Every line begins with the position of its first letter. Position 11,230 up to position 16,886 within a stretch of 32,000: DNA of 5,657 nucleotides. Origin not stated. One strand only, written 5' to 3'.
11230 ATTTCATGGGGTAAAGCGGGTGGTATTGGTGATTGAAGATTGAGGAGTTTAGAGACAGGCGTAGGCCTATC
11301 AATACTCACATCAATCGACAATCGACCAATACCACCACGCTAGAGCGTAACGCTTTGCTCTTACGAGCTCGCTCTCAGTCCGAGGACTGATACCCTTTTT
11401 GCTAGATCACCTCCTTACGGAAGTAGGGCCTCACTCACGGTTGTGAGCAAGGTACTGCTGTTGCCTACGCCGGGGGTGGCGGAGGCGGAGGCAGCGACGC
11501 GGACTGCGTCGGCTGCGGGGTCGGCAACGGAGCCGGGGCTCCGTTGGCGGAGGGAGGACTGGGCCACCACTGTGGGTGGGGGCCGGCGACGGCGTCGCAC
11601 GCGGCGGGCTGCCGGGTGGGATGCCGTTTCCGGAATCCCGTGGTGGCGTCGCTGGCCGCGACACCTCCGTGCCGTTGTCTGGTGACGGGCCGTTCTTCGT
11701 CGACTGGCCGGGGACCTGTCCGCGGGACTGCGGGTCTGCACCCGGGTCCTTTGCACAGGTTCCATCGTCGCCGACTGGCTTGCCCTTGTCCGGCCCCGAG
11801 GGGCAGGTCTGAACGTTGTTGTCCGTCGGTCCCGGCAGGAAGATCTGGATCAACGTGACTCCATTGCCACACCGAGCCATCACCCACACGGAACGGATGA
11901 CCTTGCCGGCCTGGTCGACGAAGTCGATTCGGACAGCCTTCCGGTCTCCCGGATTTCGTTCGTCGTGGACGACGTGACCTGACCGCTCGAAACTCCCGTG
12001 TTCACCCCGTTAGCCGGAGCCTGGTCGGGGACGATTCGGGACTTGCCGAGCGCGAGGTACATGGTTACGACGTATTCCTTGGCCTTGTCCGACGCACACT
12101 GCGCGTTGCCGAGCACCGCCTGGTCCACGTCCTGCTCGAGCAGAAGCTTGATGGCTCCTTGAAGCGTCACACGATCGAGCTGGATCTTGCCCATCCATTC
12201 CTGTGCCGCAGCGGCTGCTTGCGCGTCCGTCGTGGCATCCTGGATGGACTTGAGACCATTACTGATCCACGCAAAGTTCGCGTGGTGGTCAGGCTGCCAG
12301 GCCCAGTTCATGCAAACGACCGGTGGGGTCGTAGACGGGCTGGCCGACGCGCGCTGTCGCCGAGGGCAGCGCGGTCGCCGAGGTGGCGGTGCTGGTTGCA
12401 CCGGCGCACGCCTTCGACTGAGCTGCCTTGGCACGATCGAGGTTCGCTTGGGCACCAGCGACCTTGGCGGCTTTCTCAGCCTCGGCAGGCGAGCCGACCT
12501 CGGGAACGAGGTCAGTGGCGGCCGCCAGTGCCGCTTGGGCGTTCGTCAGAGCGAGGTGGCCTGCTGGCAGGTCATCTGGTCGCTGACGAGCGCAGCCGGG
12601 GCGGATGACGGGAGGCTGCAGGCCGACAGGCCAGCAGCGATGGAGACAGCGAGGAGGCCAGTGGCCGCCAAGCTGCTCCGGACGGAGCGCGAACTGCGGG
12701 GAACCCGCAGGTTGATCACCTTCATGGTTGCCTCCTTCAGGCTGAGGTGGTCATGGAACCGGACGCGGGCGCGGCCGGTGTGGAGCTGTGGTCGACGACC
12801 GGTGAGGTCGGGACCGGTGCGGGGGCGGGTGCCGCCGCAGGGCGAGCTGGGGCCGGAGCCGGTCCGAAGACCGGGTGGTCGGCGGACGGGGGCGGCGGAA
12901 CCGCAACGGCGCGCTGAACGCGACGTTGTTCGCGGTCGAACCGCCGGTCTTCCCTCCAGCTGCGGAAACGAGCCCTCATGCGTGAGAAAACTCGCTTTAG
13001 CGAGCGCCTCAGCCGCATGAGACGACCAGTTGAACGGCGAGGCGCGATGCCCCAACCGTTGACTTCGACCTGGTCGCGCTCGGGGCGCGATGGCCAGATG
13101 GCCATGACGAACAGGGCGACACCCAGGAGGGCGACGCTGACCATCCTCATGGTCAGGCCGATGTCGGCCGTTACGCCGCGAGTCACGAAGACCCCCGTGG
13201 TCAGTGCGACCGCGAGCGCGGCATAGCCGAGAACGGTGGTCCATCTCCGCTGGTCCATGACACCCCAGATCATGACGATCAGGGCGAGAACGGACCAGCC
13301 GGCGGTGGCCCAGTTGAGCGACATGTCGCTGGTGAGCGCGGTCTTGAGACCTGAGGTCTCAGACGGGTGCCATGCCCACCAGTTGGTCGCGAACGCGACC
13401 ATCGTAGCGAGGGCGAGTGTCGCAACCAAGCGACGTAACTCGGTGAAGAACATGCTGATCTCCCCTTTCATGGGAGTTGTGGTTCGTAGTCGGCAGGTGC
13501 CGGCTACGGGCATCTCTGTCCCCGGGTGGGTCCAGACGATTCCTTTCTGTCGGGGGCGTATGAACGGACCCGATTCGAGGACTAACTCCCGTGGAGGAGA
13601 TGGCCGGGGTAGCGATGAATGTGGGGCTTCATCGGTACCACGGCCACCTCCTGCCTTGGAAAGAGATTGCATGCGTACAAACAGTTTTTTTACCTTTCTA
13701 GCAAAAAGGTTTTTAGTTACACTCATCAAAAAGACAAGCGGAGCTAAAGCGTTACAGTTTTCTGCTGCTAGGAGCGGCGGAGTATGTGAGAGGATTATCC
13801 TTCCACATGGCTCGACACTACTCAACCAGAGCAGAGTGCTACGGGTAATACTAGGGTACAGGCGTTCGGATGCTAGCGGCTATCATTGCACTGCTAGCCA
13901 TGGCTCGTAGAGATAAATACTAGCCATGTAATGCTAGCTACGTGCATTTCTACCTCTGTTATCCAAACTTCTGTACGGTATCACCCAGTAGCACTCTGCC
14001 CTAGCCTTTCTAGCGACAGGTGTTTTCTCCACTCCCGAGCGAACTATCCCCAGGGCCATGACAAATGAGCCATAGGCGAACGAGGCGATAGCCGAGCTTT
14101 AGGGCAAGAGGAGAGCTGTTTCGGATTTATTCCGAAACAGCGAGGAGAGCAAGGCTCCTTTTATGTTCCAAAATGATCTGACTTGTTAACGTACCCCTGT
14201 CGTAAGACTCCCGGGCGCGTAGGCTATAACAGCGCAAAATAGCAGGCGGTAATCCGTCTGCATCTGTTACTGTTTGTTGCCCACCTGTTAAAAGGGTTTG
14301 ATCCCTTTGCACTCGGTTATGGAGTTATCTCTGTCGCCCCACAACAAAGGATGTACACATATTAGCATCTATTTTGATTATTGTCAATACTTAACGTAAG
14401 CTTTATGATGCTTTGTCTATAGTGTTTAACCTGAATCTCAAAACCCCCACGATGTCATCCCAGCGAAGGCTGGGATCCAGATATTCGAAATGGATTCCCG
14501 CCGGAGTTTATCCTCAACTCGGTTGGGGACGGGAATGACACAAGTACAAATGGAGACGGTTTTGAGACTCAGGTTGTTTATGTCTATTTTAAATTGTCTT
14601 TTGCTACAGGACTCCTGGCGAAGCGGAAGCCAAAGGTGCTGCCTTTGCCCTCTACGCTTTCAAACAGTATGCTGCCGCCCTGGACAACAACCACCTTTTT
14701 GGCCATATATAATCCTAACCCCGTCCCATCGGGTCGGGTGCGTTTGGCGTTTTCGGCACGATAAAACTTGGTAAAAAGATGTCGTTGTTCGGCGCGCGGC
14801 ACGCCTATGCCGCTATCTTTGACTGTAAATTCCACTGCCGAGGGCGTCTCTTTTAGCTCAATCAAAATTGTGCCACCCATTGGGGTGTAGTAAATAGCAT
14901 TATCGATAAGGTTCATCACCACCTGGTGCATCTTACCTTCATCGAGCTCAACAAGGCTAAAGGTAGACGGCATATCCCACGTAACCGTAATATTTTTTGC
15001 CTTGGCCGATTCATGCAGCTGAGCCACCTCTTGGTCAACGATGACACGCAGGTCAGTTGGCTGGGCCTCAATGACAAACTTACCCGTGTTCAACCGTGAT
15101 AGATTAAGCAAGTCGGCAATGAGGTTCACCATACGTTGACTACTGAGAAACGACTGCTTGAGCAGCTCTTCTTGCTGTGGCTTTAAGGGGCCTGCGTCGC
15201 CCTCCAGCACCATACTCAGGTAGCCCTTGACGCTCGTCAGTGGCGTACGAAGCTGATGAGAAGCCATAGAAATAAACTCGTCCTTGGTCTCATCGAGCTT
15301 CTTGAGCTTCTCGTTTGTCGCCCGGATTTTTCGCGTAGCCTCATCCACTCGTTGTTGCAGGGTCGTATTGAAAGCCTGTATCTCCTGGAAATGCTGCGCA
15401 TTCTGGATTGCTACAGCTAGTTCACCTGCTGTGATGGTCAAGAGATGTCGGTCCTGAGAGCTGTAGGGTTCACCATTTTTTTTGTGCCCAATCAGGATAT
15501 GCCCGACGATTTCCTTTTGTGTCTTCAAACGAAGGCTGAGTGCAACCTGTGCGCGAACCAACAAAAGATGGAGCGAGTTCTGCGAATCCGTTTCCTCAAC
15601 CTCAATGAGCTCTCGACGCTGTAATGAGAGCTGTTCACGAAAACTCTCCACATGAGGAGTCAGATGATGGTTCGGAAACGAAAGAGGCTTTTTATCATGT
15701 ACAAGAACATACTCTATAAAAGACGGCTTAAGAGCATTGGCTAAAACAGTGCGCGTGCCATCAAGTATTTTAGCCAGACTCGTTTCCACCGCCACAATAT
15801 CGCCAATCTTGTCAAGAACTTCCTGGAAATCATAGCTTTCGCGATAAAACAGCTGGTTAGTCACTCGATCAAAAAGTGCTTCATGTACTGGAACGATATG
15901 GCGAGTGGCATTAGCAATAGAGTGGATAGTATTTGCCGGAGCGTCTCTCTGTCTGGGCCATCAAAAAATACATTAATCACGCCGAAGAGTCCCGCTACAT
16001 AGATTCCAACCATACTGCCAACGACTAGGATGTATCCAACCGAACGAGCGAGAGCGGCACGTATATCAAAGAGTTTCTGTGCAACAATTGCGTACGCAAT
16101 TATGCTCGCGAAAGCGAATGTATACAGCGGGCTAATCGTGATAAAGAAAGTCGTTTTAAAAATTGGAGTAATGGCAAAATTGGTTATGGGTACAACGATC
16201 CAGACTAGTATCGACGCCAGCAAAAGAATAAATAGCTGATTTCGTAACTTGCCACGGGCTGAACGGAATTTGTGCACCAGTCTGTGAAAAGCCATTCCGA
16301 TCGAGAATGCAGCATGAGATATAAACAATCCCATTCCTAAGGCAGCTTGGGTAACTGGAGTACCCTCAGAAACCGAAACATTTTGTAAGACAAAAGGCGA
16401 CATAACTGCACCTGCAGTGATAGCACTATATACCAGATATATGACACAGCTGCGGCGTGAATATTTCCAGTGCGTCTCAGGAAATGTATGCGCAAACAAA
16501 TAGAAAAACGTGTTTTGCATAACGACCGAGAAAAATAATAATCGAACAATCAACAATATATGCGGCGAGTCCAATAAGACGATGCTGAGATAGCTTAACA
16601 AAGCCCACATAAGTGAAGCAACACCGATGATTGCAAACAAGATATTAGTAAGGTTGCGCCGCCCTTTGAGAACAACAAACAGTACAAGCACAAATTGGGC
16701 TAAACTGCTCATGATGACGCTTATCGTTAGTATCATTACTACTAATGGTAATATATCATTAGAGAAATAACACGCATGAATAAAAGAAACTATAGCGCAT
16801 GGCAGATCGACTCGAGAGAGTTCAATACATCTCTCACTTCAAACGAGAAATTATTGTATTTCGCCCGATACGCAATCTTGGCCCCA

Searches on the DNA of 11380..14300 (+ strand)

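Call 12: search_dna_similar(query=window:11380-13720:+, collection=plasmids, mode=distant)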
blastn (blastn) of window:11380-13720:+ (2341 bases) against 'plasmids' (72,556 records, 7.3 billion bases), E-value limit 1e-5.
No match.

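Call 25: search_rna_families(source=window, start=13300, end=14300, threshold=evalue, max_evalue=10, show_alignments=3)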
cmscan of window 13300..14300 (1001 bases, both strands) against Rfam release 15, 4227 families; matches with E-value up to 10: 9.
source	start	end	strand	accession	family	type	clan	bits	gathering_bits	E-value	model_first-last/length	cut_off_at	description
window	13893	13940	+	RF03549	mir-15_2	Gene; miRNA;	-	21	80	0.19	1-56/56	no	mir-15_2 microRNA precursor family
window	13592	13654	-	RF03778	mir-483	Gene; miRNA;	-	19.6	60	0.92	1-75/75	no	mir-483 microRNA precursor family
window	13591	13653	-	RF01798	g2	Gene;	-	18.1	70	3.5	1-67/67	no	G2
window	13772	13813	-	RF01662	ceN89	Gene; snRNA; snoRNA; CD-box;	-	17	48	1.8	1-78/78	no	Caenorhabditis snoRNA ceN89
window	13541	13581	+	RF03233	hvt-mir-H16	Gene; miRNA;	-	16.5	70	3.6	1-64/64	no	hvt-mir-H16 microRNA precursor family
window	13477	13547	-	RF02856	30_292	Gene; sRNA;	-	15.9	112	5.8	1-115/115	no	Leptospira sRNA 30_292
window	13591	13657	+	RF00912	mir-877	Gene; miRNA;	-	15.4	47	8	1-86/86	no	mir-877 microRNA precursor family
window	13595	13652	-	RF04153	MIR856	Gene; miRNA;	-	14.5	297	0.68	1-258/258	no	MIR856 microRNA precursor family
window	13746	13805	+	RF01952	SOX2OT_exon2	Gene; lncRNA;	-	11.7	45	8.4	1-69/69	no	SOX2 overlapping transcript exon 2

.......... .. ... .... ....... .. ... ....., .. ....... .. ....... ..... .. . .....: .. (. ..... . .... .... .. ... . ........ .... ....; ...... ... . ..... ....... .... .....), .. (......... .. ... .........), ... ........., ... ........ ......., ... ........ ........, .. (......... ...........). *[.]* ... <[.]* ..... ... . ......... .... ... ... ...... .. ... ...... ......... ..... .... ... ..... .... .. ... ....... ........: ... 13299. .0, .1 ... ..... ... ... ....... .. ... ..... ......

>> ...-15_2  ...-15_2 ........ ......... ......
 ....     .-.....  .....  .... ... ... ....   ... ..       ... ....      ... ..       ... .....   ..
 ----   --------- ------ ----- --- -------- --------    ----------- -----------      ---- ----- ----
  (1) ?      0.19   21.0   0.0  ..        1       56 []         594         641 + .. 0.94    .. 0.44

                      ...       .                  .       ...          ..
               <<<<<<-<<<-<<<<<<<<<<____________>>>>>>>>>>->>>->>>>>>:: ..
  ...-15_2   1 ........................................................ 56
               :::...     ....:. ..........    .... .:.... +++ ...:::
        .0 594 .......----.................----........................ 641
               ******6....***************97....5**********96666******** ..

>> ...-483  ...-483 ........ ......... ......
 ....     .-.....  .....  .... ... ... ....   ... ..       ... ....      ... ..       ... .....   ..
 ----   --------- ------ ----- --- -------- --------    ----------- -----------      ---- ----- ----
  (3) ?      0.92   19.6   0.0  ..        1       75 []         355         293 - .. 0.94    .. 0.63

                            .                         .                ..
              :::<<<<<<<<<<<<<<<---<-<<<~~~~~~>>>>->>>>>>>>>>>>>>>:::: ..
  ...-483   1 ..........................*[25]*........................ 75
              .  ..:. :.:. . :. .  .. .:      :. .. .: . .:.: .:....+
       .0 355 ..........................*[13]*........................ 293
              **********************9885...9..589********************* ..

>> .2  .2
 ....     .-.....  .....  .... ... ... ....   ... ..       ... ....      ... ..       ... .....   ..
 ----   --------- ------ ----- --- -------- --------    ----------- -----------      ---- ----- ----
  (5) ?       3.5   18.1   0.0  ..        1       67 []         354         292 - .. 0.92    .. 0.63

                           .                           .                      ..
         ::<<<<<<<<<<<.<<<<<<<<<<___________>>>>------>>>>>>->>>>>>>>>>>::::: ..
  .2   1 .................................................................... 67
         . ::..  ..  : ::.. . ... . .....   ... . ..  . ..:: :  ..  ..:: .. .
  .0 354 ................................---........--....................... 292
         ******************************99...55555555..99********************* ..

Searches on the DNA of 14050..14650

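Call 104: search_rna_families(source=window, start=14050, end=14650, threshold=evalue, max_evalue=1, show_alignments=2)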
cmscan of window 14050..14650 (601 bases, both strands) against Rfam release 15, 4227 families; matches with E-value up to 1: 2.
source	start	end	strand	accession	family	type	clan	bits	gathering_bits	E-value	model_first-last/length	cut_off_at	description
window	14436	14489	-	RF01132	sR48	Gene; snRNA; snoRNA; CD-box;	-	24.4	40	0.059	1-59/59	no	Small nucleolar RNA sR48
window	14449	14511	+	RF02748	FtrB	Gene; sRNA;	-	20.4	66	0.83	1-115/115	no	Francisella sRNA B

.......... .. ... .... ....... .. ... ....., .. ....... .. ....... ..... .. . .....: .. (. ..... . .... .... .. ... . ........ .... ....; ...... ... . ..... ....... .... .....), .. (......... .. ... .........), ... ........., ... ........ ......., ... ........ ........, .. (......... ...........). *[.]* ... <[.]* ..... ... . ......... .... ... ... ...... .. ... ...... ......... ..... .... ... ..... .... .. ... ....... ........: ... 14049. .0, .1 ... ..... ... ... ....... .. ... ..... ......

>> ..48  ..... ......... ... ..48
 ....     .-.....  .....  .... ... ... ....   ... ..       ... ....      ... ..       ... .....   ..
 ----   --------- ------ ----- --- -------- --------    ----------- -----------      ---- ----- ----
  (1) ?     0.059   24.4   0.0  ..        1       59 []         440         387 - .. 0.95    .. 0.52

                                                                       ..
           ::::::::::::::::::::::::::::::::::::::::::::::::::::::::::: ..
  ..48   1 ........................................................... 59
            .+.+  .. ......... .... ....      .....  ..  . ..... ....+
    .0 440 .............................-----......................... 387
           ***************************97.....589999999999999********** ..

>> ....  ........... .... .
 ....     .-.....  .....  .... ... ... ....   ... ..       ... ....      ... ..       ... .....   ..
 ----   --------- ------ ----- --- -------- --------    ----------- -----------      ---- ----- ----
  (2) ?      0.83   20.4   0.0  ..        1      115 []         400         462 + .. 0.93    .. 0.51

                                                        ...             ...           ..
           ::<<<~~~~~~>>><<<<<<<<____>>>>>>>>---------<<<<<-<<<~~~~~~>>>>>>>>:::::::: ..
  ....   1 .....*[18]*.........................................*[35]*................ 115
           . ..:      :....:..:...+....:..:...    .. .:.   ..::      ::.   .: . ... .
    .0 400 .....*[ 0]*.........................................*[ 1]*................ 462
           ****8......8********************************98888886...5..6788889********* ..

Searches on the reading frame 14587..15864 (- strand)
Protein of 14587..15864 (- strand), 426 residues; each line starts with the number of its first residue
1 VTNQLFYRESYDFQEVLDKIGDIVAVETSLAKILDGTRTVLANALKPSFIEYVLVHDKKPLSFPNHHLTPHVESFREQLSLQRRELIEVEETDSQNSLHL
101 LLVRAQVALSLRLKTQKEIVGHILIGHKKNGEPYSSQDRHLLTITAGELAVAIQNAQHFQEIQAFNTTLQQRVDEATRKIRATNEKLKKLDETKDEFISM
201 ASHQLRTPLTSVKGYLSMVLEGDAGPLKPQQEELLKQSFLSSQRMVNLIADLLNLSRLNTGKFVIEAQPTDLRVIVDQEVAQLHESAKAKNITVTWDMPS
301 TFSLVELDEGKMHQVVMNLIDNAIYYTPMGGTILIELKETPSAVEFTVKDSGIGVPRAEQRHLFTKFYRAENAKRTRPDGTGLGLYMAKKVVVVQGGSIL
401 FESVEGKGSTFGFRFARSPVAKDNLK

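Call 14: search_protein_families(library=pfam, proteins=[window:14587-15864:-], max_evalue=0.01)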
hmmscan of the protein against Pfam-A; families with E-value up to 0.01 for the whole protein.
window:14587-15864:- (426 aa): 5 families
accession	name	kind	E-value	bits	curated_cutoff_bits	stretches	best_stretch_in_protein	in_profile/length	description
PF02518.31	HATPase_c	-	6e-25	88.3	26.4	1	308-415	2-107/111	Histidine kinase-, DNA gyrase B-, and HSP90-like ATPase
PF00512.31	HisKA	-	2.6e-18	66.3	26.9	1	194-261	2-66/66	His Kinase A (phospho-acceptor) domain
PF13589.12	HATPase_c_3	-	0.00029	21.3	25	1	312-385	3-77/137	Histidine kinase-, DNA gyrase B-, and HSP90-like ATPase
PF13492.12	GAF_3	-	0.00037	21.4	27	1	29-155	1-129/129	GAF domain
PF13581.12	HATPase_c_2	-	0.0019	18.7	27.4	1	313-391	33-108/127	Histidine kinase-like ATPase domain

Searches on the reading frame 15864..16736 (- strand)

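Call 14: search_protein_families(library=pfam, proteins=[window:15864-16736:-], max_evalue=0.01)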
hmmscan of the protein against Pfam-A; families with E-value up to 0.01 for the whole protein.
window:15864-16736:- (291 aa): 1 family
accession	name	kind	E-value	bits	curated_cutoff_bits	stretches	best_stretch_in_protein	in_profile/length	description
PF16927.11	HisKA_7TM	-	8e-09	36.1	28.6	1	7-225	2-222/224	N-terminal 7TM region of histidine kinase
